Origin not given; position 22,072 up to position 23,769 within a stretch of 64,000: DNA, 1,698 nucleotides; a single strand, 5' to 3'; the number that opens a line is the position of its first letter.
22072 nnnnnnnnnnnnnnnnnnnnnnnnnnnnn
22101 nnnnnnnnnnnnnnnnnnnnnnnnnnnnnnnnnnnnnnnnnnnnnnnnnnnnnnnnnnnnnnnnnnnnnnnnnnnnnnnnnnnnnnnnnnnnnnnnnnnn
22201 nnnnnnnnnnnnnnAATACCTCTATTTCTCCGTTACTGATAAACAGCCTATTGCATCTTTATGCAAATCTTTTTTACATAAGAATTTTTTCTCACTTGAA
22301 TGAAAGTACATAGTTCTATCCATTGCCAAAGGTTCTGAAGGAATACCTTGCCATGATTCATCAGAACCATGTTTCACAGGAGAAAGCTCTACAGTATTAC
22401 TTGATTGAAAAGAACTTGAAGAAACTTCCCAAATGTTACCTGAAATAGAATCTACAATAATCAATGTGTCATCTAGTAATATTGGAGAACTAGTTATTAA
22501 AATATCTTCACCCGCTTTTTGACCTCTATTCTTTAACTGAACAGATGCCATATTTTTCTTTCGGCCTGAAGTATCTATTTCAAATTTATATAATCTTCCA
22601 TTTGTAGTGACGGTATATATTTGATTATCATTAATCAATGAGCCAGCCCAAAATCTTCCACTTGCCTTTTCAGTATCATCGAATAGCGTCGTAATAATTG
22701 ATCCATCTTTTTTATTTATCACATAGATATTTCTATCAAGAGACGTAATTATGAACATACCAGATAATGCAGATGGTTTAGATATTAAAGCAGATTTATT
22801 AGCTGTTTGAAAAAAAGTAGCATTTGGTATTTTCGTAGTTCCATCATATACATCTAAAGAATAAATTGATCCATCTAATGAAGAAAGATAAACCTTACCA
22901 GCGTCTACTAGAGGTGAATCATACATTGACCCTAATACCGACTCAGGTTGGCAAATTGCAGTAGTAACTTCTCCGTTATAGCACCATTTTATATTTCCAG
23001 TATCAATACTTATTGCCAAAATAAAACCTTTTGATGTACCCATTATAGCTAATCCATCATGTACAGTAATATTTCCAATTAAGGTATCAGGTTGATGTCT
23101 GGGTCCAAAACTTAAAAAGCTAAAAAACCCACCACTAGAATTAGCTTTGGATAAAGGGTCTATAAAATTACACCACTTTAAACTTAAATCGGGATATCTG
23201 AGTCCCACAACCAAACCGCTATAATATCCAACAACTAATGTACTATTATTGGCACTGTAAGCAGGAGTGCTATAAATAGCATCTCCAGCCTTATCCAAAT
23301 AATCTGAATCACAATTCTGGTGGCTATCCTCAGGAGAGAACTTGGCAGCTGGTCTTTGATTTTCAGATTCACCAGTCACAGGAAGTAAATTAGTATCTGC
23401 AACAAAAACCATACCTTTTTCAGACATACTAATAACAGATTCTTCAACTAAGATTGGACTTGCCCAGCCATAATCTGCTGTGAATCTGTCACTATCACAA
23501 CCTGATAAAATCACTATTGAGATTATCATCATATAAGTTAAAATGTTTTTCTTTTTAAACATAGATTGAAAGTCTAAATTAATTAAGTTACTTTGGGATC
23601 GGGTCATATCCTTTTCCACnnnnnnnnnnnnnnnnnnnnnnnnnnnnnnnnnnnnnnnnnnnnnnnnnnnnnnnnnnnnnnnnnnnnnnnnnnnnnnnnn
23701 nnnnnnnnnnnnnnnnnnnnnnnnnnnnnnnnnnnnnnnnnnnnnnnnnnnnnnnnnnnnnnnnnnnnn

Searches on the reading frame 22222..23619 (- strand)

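Call 58: search_protein_families(library=pfam, proteins=[window:22222-23619:-], max_evalue=0.0001)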
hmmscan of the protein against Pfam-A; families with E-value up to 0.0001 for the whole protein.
window:22222-23619:- (465 aa): 2 families
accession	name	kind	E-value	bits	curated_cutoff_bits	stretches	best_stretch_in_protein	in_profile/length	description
PF13360.13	PQQ_2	-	1.4e-13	51.5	27.6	1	183-396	28-229/233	Outer membrane protein assembly factor BamB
PF13570.13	Beta-prop_ACSF4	-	4.1e-13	49.9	133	1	230-408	133-296/329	Beta-alanine-activating enzyme, beta-propeller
